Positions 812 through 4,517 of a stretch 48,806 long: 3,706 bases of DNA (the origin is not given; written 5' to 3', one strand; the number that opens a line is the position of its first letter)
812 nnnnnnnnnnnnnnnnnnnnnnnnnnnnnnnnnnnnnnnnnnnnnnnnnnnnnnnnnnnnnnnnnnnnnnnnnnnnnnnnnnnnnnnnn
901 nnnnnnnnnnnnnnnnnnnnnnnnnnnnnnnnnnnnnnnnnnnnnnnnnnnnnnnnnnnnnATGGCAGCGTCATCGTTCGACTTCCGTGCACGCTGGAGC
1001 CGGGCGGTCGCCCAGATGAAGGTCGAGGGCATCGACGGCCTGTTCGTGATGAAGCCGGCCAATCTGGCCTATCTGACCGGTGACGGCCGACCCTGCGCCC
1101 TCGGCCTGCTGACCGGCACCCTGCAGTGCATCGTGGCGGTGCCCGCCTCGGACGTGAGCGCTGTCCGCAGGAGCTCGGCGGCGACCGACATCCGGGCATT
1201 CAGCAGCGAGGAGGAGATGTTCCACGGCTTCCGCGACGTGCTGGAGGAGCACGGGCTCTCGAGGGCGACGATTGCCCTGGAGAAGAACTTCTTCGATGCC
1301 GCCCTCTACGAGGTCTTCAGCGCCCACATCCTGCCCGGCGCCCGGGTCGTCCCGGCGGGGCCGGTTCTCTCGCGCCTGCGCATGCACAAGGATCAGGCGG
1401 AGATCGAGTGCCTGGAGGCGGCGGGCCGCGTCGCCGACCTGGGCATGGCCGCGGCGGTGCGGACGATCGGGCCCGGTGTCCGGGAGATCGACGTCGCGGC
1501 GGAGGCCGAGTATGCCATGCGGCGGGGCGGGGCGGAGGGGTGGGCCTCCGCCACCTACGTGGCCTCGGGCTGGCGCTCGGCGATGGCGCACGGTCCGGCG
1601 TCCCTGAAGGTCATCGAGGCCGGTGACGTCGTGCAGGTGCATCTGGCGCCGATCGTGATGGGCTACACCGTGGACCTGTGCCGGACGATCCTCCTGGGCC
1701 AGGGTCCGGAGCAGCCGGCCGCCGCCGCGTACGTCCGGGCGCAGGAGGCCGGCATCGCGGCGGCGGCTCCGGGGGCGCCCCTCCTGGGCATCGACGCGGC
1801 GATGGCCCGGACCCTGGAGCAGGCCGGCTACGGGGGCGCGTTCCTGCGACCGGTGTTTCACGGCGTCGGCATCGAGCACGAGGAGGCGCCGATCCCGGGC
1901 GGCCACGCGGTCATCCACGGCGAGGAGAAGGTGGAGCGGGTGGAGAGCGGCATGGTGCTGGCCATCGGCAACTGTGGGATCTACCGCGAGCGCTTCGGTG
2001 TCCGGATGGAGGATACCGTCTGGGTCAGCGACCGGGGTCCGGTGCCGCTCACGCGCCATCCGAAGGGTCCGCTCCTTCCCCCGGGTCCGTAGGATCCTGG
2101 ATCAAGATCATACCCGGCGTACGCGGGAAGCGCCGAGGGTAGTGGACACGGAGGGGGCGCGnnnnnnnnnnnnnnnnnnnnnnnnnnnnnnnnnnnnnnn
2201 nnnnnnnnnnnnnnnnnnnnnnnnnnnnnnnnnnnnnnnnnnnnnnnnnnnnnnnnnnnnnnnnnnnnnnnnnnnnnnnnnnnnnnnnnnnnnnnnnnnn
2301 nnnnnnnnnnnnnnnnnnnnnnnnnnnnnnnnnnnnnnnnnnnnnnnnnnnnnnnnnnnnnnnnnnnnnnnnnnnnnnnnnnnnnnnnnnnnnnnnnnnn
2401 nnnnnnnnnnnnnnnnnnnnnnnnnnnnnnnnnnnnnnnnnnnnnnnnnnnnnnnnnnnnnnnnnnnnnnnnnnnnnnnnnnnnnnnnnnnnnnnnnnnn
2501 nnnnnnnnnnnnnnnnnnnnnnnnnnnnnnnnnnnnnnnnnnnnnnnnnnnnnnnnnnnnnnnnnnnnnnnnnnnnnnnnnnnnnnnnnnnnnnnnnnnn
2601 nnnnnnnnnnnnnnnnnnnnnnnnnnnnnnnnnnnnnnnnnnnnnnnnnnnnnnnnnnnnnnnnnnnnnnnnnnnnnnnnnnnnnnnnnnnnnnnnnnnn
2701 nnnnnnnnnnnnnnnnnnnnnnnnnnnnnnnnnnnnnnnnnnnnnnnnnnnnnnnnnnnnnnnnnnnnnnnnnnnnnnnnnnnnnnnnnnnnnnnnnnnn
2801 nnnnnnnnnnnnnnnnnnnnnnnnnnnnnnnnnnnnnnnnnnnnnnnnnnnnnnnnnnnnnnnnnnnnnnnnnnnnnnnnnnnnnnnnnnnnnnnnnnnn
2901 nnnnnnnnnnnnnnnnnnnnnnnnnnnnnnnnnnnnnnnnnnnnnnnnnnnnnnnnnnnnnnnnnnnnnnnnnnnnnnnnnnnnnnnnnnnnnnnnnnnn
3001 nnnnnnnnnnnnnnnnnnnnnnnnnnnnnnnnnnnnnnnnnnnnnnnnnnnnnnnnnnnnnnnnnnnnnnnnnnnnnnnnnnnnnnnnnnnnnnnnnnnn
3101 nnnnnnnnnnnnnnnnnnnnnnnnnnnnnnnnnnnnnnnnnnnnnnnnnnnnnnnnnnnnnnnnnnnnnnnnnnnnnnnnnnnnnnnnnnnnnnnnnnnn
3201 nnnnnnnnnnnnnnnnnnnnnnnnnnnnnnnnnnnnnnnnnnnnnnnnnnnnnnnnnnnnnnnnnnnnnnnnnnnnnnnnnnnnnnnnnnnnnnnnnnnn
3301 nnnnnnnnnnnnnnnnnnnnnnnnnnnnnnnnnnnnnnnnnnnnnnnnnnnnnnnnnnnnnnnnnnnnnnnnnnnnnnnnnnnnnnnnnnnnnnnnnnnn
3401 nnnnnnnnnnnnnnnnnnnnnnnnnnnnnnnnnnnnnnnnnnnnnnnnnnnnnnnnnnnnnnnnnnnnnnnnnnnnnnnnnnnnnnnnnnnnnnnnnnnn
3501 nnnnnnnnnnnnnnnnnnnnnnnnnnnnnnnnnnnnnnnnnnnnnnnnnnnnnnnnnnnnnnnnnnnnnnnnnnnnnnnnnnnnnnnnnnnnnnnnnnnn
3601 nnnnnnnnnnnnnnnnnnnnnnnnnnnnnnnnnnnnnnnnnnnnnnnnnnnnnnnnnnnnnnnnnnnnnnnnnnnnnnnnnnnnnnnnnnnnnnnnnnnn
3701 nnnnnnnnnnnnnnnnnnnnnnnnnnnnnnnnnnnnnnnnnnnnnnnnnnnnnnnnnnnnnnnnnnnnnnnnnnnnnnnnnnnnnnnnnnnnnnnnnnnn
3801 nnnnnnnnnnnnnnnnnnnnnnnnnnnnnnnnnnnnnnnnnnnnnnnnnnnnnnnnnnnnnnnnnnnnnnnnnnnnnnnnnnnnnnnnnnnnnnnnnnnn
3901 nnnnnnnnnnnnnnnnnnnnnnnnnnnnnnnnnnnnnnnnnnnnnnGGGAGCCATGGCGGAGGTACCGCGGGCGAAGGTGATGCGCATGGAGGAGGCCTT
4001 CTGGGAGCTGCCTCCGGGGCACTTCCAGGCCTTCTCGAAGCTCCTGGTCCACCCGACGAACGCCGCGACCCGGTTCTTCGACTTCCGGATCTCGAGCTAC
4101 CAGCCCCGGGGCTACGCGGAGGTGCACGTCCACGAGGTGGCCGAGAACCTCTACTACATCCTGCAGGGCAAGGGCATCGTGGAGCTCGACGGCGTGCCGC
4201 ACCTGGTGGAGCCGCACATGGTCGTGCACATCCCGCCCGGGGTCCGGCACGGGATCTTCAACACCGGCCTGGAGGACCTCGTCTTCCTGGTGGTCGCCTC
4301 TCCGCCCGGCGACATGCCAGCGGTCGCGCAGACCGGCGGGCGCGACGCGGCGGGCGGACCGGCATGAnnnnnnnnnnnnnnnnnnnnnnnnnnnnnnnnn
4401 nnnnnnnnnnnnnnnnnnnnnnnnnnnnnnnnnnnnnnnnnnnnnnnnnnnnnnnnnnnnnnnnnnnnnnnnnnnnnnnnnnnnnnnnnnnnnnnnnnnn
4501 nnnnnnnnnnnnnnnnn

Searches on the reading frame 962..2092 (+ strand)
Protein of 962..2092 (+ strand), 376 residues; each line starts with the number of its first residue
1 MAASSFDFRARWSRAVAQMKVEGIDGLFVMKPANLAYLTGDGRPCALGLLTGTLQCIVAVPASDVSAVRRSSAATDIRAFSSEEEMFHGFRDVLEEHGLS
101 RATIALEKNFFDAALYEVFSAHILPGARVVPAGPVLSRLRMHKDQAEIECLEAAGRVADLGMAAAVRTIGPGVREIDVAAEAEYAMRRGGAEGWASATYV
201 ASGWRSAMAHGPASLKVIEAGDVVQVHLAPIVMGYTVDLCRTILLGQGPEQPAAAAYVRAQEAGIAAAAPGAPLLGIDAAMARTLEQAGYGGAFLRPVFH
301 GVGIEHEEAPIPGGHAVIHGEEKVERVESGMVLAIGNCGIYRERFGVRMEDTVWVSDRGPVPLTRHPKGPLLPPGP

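Call 77: search_protein_families(library=pfam, proteins=[window:962-2092:+], max_evalue=0.001)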
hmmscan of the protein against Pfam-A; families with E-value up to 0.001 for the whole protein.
window:962-2092:+ (376 aa): 2 families
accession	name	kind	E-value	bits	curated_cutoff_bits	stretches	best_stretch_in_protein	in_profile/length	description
PF00557.29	Peptidase_M24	-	3.9e-41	141.6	23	1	149-356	1-207/208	Metallopeptidase family M24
PF01321.24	Creatinase_N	-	3.9e-16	60.2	22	1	11-141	1-127/128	Creatinase/Prolidase N-terminal domain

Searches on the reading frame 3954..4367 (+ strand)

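Call 77: search_protein_families(library=pfam, proteins=[window:3954-4367:+], max_evalue=0.001)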
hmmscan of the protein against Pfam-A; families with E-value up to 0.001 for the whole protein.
window:3954-4367:+ (137 aa): 3 families
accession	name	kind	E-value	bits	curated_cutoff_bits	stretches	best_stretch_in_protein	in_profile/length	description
PF07883.17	Cupin_2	-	1.4e-14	54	27.2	1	48-114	4-69/70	Cupin domain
PF02311.25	AraC_binding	-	9e-05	22.7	21.1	1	50-118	12-78/135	AraC-like ligand binding domain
PF00190.28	Cupin_1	-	0.00016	21.7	22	1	48-116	39-114/151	Cupin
